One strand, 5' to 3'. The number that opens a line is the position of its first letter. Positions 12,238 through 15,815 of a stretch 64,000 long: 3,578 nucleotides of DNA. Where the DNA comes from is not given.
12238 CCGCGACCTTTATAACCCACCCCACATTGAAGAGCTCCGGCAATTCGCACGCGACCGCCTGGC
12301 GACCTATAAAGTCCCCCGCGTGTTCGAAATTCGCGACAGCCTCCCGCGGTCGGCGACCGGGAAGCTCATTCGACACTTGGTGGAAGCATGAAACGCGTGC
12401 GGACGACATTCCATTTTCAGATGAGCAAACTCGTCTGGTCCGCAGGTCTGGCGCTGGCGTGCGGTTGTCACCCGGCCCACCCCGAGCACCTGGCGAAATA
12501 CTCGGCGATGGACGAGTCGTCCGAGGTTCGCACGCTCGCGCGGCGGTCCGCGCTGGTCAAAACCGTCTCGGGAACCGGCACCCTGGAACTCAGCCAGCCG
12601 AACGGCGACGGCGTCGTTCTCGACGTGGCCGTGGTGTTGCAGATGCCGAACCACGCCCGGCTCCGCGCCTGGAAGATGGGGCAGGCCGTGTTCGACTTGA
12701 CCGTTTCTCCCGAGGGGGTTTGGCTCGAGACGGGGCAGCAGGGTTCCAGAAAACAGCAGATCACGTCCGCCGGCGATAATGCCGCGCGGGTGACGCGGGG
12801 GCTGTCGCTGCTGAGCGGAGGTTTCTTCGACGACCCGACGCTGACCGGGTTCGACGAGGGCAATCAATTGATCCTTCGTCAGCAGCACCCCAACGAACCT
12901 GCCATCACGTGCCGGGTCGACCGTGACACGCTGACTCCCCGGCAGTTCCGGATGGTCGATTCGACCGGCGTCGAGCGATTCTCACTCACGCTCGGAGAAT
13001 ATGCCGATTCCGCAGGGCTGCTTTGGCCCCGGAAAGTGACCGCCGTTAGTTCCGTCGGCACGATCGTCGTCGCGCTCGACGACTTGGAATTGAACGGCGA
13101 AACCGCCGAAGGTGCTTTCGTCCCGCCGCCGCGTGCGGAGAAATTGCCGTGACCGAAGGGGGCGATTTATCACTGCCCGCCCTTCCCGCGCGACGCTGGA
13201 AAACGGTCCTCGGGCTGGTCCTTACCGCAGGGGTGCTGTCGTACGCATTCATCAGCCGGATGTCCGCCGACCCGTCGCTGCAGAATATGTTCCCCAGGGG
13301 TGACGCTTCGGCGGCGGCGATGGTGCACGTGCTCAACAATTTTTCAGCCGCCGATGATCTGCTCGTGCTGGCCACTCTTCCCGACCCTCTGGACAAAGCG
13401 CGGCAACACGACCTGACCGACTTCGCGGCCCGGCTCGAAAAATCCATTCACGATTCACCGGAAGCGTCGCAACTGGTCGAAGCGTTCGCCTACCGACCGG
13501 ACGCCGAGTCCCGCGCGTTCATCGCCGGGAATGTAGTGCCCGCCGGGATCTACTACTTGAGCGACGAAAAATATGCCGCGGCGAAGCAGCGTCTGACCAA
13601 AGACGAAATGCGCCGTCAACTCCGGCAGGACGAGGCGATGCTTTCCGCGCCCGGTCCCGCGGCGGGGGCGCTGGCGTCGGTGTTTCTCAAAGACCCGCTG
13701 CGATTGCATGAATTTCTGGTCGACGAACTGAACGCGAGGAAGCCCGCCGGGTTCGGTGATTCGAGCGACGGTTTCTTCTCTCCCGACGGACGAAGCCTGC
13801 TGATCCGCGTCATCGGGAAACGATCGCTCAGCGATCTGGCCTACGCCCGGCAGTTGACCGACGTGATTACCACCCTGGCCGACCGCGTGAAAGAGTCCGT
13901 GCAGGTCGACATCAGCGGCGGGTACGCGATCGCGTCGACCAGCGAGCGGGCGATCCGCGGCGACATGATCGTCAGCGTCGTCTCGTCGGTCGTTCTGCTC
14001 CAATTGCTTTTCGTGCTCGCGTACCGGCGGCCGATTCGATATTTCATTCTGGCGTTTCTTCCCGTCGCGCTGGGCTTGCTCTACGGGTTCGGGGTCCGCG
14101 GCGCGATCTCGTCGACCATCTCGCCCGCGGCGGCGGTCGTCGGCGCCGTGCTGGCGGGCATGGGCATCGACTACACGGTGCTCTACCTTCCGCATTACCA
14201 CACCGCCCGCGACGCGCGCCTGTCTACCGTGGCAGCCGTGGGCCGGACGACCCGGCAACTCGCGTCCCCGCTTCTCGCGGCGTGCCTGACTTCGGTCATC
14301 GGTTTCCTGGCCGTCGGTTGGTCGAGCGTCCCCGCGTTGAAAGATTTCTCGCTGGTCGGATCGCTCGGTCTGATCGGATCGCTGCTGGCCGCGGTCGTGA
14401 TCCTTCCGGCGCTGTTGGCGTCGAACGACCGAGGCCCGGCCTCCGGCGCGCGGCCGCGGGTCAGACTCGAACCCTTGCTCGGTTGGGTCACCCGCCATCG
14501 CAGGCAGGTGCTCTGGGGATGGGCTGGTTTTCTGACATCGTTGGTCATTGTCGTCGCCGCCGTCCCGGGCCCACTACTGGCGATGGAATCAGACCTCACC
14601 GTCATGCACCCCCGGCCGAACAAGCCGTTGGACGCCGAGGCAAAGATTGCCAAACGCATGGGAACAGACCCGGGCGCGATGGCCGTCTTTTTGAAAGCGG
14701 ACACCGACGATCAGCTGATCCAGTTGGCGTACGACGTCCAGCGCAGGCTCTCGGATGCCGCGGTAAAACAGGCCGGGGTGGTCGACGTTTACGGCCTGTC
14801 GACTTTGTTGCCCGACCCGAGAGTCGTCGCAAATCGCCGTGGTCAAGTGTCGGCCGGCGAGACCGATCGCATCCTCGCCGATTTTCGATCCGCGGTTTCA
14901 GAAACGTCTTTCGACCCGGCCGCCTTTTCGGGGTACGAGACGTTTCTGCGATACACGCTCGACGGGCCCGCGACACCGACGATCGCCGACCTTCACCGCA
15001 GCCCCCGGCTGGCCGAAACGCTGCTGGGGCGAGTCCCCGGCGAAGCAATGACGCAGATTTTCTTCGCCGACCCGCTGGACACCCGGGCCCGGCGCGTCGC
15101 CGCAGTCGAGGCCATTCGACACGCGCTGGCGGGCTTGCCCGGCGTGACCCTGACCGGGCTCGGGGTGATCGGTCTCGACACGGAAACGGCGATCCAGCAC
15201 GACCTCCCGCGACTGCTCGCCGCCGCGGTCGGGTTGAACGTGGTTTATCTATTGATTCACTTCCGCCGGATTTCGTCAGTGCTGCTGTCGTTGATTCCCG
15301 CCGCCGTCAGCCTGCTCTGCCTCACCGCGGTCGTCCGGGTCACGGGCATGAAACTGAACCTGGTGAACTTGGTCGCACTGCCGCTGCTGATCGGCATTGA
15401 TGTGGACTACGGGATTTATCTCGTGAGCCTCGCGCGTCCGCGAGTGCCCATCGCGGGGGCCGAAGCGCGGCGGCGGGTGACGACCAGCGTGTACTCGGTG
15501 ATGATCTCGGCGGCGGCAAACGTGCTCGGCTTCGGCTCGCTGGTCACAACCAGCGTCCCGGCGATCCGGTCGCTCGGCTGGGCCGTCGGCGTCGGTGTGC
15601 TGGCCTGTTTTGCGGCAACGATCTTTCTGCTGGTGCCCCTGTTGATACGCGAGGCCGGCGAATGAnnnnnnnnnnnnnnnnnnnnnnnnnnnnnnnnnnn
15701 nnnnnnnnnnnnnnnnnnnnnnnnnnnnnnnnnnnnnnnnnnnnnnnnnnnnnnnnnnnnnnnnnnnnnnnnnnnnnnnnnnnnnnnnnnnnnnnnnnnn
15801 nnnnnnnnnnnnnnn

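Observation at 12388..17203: Lipoprotein - MMPL exporter - phosphodiesterase lipoprotein trio suggests delivery of a lipidic product to the outer membrane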

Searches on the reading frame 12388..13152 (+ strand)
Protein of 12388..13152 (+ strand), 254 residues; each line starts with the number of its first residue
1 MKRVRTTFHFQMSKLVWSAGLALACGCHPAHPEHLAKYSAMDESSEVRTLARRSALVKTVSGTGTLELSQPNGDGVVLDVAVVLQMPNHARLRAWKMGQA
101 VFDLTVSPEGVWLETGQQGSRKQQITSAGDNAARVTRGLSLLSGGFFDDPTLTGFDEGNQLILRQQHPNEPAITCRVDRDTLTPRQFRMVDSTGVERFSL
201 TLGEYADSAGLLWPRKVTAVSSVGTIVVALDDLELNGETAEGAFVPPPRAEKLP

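Call 4: search_protein_families(library=pfam, proteins=[window:12388-13152:+], max_evalue=0.01)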
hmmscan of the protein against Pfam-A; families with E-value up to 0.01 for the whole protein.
window:12388-13152:+ (254 aa): 0 families

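Call 6: search_protein_families(library=ncbifam, proteins=[window:12388-13152:+], max_evalue=0.1)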
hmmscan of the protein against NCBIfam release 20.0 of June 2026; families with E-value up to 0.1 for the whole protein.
window:12388-13152:+ (254 aa): 0 families

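Call 10: search_solved_structures(query=window:12388-13152:+, max_evalue=10, show_alignments=2)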
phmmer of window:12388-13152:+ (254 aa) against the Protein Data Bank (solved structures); distinct sequences matched with E-value up to 10: 1.
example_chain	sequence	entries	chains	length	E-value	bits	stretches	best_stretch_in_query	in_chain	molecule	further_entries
9p0c_A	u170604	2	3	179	1.9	11.3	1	110-162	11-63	Hemolysin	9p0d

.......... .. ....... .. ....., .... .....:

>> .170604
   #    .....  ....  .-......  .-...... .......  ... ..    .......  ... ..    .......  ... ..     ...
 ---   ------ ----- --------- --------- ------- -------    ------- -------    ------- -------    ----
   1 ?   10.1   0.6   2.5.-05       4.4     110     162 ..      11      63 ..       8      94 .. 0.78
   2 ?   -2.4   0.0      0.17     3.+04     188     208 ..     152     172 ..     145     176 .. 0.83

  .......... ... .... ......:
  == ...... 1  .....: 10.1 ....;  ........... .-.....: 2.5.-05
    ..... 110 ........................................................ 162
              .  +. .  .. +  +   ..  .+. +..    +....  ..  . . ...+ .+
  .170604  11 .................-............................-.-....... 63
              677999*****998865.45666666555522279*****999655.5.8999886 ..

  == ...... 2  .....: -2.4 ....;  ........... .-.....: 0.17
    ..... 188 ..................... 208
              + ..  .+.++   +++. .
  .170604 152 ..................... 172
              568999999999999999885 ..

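Call 14: find_homologous_proteins(query=window:12388-13152:+, max_evalue=0.001)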
Query window:12388-13152:+ (254 aa): 305 proteins with E <= 0.001 among 1719 candidates; the best 120 are listed.
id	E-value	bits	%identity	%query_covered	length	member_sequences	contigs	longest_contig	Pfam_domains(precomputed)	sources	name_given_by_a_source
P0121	7.0e-166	568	100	100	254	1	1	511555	-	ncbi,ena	-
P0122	2.5e-113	396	76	92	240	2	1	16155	-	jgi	jgi:hypothetical protein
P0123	2.1e-109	383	82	84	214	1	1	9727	-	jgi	jgi:hypothetical protein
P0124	1.1e-101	358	82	78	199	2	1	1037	-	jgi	jgi:hypothetical protein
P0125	2.0e-93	331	59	99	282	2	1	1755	-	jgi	-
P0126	7.6e-90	319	62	92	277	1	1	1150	-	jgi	jgi:hypothetical protein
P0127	3.6e-85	304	61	92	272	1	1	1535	-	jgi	jgi:hypothetical protein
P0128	1.7e-82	295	58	90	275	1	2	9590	-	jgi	jgi:outer membrane lipoprotein-sorting protein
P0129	1.0e-76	276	60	83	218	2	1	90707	-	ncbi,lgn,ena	-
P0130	7.3e-75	270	56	87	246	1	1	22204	-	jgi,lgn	jgi:outer membrane lipoprotein-sorting protein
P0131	8.1e-74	266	52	94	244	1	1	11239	-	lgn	-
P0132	9.2e-73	263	55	92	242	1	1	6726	-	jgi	jgi:hypothetical protein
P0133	5.6e-72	260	57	87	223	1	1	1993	-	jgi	jgi:hypothetical protein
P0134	6.3e-72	260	54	92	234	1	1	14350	-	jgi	jgi:hypothetical protein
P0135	2.5e-70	255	50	97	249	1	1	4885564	-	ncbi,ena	-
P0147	9.5e-64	233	50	92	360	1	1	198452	PF14125.13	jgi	jgi:hypothetical protein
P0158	1.6e-56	210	43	99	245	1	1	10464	PF14125.13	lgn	-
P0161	7.1e-56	208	43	96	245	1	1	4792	PF14125.13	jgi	jgi:hypothetical protein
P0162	7.4e-56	208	46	90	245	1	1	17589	PF14125.13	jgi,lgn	jgi:outer membrane lipoprotein-sorting protein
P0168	1.6e-54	203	45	97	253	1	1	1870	PF14125.13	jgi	jgi:outer membrane lipoprotein-sorting protein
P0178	2.7e-53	199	43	90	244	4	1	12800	PF14125.13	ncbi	-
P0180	7.2e-53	198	44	92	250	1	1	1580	PF14125.13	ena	-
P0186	1.1e-51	194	41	96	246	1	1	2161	PF14125.13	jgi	jgi:hypothetical protein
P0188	1.8e-51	193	43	93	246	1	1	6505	PF14125.13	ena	-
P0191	1.7e-50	190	44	93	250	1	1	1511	PF14125.13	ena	-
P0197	7.0e-50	188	44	92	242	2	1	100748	PF14125.13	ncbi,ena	-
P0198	7.2e-50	188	45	90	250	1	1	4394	PF14125.13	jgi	jgi:outer membrane lipoprotein-sorting protein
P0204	3.7e-49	186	41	95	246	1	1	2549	PF14125.13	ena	-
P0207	1.2e-48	184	41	92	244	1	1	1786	PF14125.13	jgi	jgi:outer membrane lipoprotein-sorting protein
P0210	2.1e-48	183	41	90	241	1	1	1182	PF14125.13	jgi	jgi:outer membrane lipoprotein-sorting protein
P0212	2.5e-48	183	42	87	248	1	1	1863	PF14125.13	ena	-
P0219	3.6e-47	179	43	87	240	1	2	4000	PF14125.13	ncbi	-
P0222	5.0e-47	179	42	92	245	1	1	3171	PF14125.13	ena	-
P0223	5.1e-47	179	41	93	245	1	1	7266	PF14125.13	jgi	jgi:outer membrane lipoprotein-sorting protein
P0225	6.0e-47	178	41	89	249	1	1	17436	PF14125.13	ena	-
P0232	1.7e-46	177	40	90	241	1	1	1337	PF14125.13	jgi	jgi:hypothetical protein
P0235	2.7e-46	176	42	94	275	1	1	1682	PF14125.13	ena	-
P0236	2.7e-46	176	43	87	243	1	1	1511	PF14125.13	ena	-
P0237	3.6e-46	176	42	89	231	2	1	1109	PF14125.13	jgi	jgi:outer membrane lipoprotein-sorting protein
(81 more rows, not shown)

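Call 24: predict_structure(alignment_id=A2)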
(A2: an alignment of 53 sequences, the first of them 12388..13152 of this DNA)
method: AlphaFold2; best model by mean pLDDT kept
length: 254 residues; sequences in the alignment: 53
mean_pLDDT: 90.8   pTM: 0.83
mean pLDDT of the five models: 90.8, 90.4, 89.9, 88.8, 88.7
residues with pLDDT >= 90: 195; 70-90: 40; 50-70: 18; < 50: 1
segments of 3 or more residues with pLDDT < 50: none
pLDDT, mean of each block of 10 residues (from residue 1): 56 70 71 92 96 95 96 95 94 95 95 93 88 85 87 96 96 97 97 95 95 96 95 96 96 93
secondary structure, 60 per line:
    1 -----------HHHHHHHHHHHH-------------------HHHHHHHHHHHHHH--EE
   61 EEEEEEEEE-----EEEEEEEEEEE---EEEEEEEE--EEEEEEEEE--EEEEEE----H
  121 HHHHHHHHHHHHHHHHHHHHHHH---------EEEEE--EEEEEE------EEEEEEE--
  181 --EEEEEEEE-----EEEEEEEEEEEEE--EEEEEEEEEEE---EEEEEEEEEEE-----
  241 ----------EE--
elements in order: H12-23 H43-56 E59-69 E75-85 E89-96 E99-107 E110-115 H120-143 E153-157 E160-165 E172-178 E183-190 E196-208 E211-221 E225-235

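Call 51: search_protein_families(library=pfam, proteins=[window:12388-13152:+, P0158, P0162, P0197], max_evalue=1)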
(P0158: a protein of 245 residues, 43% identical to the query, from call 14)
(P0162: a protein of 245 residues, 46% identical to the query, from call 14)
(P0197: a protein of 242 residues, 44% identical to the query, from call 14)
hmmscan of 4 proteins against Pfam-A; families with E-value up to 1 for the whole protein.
window:12388-13152:+ (254 aa): 0 families

P0158 (245 aa): 1 family
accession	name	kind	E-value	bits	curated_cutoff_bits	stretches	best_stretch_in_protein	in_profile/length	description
PF14125.13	DUF4292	-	1.5e-08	35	23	1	47-230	3-196/209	Domain of unknown function (DUF4292)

P0162 (245 aa): 3 families
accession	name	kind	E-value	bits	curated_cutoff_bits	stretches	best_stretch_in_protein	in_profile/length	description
PF14125.13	DUF4292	-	1.7e-08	34.8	23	1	47-230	3-196/209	Domain of unknown function (DUF4292)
PF09157.17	TruB-C_2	-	0.078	13.3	21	0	83-111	10-37/57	Pseudouridine synthase II TruB, C-terminal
PF03550.21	LolB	-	0.16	12.5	23.7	0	55-115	7-66/151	Outer membrane lipoprotein LolB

P0197 (242 aa): 2 families
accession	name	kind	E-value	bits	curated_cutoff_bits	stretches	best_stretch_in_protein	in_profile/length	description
PF14125.13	DUF4292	-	6.2e-06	26.4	23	1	46-238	4-206/209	Domain of unknown function (DUF4292)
PF17131.11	LolA_like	-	0.15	12.1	30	1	159-233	102-178/184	Outer membrane lipoprotein-sorting protein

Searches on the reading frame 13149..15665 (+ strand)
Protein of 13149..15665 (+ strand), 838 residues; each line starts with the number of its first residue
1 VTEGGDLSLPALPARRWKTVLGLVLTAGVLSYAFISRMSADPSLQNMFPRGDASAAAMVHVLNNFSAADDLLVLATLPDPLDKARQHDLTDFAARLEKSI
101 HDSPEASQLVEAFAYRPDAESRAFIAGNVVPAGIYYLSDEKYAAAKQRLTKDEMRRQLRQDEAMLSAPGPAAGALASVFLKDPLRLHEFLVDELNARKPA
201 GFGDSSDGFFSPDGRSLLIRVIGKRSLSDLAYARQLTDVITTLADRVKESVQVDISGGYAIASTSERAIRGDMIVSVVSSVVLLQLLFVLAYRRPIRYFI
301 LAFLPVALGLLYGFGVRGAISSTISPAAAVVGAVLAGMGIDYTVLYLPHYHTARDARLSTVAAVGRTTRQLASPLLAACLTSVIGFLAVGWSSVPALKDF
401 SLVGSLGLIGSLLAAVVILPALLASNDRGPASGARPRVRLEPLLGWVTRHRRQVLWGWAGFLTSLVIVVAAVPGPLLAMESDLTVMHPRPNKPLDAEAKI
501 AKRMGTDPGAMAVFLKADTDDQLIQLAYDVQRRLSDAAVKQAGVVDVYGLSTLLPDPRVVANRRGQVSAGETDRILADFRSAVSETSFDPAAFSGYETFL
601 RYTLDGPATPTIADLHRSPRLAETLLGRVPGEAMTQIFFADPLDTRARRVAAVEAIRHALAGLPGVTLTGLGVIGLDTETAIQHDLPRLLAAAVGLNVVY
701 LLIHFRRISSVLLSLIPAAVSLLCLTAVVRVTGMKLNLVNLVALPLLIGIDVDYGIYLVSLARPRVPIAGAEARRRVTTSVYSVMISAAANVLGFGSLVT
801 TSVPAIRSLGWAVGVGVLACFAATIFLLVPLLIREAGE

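Call 4: search_protein_families(library=pfam, proteins=[window:13149-15665:+], max_evalue=0.01)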
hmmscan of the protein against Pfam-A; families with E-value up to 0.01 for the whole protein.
window:13149-15665:+ (838 aa): 3 families
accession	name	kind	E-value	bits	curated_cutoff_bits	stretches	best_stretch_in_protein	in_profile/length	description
PF03176.21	MMPL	-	5e-33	114.9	20.5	2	200-428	75-304/333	MMPL family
PF12349.14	Sterol-sensing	-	9.3e-06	26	22.3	0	302-427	12-137/153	Sterol-sensing domain of SREBP cleavage-activation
PF02460.24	Patched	-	0.0017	18.6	23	0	708-832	28-154/156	Patched SSD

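Call 6: search_protein_families(library=ncbifam, proteins=[window:13149-15665:+], max_evalue=0.1)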
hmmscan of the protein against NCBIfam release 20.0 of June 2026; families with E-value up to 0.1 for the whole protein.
window:13149-15665:+ (838 aa): 10 families
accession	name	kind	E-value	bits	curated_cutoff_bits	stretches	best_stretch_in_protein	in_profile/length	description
TIGR00921.1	2A067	subfamily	1.1e-42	146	351.9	2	236-428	156-348/733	hydrophobe/amphiphile efflux-3 (HAE3) family transporter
TIGR03480.1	HpnN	hypoth_equivalog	4.7e-36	124.1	751.85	2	670-835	698-858/862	hopanoid biosynthesis associated RND transporter like protein HpnN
TIGR00833.1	actII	subfamily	7.7e-31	107.2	874.7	2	207-521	108-427/910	MMPL family RND transporter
NF045600.2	BstA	equivalog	2.5e-27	95.2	1400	2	14-424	13-437/903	sterol transporter cytoplasmic membrane protein BstA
NF052374.1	HopndTporHpnN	equivalog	2.2e-22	79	1100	2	698-832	726-853/858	hopanoid transporter HpnN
NF033617.1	RND_permease_2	subfamily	3.2e-05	22.1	1250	1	684-759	330-405/1009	multidrug efflux RND transporter permease subunit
TIGR00915.1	2A0602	subfamily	0.00045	18.2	940.35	1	645-759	295-413/1050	efflux RND transporter permease subunit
NF006354.0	PRK08578.1-2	equivalog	0.0018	17.7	353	1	686-759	128-200/296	preprotein translocase subunit SecF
NF000282.2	RND_permease_1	subfamily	0.033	12.1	1250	1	690-759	343-412/1029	multidrug efflux RND transporter permease subunit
NF006356.0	PRK08578.1-4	equivalog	0.034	13.7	330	1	683-760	145-221/302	preprotein translocase subunit SecF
